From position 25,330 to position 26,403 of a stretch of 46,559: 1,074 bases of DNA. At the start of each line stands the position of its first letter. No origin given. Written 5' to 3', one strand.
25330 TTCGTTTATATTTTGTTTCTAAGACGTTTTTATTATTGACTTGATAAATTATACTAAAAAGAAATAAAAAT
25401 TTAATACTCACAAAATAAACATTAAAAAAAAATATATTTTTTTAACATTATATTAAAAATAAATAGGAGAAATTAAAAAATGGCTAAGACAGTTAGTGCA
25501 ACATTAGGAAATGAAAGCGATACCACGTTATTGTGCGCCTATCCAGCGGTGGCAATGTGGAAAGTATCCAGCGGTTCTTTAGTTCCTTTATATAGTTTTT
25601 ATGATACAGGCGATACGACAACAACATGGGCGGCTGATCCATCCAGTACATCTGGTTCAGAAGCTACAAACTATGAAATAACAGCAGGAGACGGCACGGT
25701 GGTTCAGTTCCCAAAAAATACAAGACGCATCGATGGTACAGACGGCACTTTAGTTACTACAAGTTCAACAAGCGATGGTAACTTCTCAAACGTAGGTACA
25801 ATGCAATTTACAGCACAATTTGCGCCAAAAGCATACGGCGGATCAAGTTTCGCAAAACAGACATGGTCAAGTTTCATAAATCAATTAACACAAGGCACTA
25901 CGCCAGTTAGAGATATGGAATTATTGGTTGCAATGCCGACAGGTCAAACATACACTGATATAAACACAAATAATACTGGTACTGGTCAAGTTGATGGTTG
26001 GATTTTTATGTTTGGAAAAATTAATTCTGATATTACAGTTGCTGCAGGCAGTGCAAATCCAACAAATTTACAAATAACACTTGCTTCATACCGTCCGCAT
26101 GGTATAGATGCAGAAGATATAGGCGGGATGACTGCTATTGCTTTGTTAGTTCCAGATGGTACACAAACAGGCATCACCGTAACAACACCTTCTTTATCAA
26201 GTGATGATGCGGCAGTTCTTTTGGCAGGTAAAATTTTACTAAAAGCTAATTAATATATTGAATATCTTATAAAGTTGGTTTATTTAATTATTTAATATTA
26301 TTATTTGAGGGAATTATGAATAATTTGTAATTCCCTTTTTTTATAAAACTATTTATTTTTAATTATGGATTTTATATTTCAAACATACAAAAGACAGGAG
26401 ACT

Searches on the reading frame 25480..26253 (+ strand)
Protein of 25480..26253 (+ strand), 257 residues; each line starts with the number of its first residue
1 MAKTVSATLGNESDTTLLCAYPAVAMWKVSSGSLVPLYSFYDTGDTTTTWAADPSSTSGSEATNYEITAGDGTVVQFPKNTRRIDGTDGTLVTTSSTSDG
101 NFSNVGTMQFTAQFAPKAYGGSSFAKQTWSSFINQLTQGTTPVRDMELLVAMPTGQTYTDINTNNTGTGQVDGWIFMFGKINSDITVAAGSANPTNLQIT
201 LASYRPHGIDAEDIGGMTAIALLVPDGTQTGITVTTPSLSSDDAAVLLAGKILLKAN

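Call 27: find_homologous_proteins(query=window:25480-26253:+)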
Query window:25480-26253:+ (257 aa): 3 proteins with E <= 0.001 among 2718 candidates.
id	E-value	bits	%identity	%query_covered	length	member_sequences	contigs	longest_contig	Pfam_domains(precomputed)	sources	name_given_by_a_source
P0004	2.7e-161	552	100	100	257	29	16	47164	-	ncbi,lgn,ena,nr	ncbi:MAG: hypothetical protein IJK61_03705 [Bacteroidetes bacterium]|nr:hypothetical protein [Bacter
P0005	1.5e-113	396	70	99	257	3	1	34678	-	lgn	-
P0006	5.8e-87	309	58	95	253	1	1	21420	-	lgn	-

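Call 28: find_encoding_contigs(protein=P0005, flank=10000, max_places=5)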
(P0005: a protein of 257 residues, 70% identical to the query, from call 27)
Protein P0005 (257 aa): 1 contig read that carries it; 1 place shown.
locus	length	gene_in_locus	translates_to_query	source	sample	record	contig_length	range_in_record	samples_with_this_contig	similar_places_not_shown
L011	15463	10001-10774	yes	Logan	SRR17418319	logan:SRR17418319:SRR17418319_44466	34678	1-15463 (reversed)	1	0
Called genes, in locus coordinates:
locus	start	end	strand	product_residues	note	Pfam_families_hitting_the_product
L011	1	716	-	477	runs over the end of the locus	PF03237:Terminase_6N, PF17289:Terminase_6C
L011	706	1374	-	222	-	-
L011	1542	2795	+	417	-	-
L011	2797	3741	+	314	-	-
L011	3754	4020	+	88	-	-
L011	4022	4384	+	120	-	PF09956:Phage_cement_2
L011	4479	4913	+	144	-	PF07030:Phage_Mu_Gp36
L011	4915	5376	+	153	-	-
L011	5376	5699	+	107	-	-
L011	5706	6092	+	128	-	-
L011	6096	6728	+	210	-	PF05257:CHAP (weak)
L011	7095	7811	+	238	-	-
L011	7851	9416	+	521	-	-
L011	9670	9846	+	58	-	-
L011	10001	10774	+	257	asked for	-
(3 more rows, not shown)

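Call 29: find_encoding_contigs(protein=P0006, flank=10000, max_places=5)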
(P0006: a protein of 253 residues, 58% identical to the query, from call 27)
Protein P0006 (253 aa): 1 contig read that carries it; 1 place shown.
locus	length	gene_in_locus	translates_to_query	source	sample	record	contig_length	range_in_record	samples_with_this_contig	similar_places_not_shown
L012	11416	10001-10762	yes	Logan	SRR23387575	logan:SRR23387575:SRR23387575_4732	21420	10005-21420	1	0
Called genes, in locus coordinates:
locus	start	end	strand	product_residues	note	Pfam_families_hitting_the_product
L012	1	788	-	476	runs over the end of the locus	PF03237:Terminase_6N, PF17289:Terminase_6C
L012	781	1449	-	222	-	-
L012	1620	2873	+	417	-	-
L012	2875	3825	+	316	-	-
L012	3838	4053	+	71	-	-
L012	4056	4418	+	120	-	PF09956:Phage_cement_2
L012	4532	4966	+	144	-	PF07030:Phage_Mu_Gp36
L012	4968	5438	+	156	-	-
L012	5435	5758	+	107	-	-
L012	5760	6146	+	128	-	-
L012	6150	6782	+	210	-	PF05257:CHAP (weak)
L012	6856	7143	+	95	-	-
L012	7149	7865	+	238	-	-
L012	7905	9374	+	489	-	-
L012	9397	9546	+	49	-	-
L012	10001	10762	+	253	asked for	-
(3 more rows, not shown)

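Call 30: find_encoding_contigs(protein=P0004, flank=10000, max_places=10)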
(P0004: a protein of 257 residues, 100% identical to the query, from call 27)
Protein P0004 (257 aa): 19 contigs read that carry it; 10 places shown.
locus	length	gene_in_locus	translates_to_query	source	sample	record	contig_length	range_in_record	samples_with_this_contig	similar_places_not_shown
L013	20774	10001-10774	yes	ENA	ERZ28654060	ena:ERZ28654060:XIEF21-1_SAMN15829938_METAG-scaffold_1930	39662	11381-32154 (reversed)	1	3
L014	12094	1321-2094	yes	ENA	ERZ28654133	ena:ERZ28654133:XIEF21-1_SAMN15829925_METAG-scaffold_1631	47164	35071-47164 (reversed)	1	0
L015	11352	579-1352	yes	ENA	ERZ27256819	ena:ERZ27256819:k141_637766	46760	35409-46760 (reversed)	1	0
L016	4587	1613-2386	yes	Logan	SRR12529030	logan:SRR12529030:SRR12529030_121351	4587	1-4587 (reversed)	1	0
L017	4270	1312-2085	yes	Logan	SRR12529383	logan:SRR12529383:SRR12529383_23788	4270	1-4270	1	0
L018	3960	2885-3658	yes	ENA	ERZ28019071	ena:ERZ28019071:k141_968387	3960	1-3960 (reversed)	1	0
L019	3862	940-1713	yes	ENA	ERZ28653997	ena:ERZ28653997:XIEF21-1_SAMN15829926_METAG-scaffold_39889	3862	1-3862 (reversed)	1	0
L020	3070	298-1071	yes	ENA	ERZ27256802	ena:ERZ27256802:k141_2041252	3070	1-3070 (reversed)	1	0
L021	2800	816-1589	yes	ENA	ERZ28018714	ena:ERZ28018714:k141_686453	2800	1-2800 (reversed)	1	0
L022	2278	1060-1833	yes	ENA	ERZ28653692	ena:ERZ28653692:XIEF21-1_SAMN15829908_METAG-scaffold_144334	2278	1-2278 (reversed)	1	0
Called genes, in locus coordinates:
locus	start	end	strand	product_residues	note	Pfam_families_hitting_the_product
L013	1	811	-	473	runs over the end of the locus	PF03237:Terminase_6N, PF17289:Terminase_6C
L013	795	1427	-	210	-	-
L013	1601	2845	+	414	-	-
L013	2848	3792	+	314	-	-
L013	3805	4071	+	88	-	-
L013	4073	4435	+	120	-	PF09956:Phage_cement_2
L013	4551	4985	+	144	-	PF07030:Phage_Mu_Gp36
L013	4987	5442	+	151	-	-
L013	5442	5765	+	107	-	-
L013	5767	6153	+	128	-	-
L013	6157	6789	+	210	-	PF05257:CHAP (weak)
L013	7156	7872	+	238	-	-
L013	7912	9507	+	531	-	-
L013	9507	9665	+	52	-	-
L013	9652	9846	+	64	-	-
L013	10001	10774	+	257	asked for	-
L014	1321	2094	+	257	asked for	-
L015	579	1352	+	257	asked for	-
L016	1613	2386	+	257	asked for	-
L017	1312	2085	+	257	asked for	-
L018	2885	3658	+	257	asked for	-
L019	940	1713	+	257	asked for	-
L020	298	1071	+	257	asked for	-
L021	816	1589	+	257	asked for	-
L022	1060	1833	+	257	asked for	-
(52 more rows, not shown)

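Call 45: find_related_loci(query=A1, collection=metagenome_contigs, flank=10000)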
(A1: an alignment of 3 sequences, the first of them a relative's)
Query A1 (257 aa) in metagenome_contigs; peptide patterns used: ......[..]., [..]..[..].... (x = any residue, [..] = any of these).
231 stretches matched a pattern; 1 encode a relative of the query (tblastn E <= 1e-3); 1 distinct loci.
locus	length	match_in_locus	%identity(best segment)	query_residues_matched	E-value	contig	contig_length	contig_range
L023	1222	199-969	97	1-257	0e+0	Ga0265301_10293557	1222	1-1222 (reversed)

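Call 46: find_related_loci(query=A1, collection=viral_contigs, flank=10000)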
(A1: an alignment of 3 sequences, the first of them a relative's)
Query A1 (257 aa) in viral_contigs; peptide patterns used: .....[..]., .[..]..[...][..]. (x = any residue, [..] = any of these).
42 stretches matched a pattern, but none encodes a relative of the query by tblastn (E <= 1e-3).

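Call 47: find_related_loci(query=A1, collection=genome_contigs, flank=10000)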
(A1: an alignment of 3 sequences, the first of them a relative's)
Query A1 (257 aa) in genome_contigs; peptide patterns used: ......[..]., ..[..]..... (x = any residue, [..] = any of these).
129 stretches matched a pattern, but none encodes a relative of the query by tblastn (E <= 1e-3).
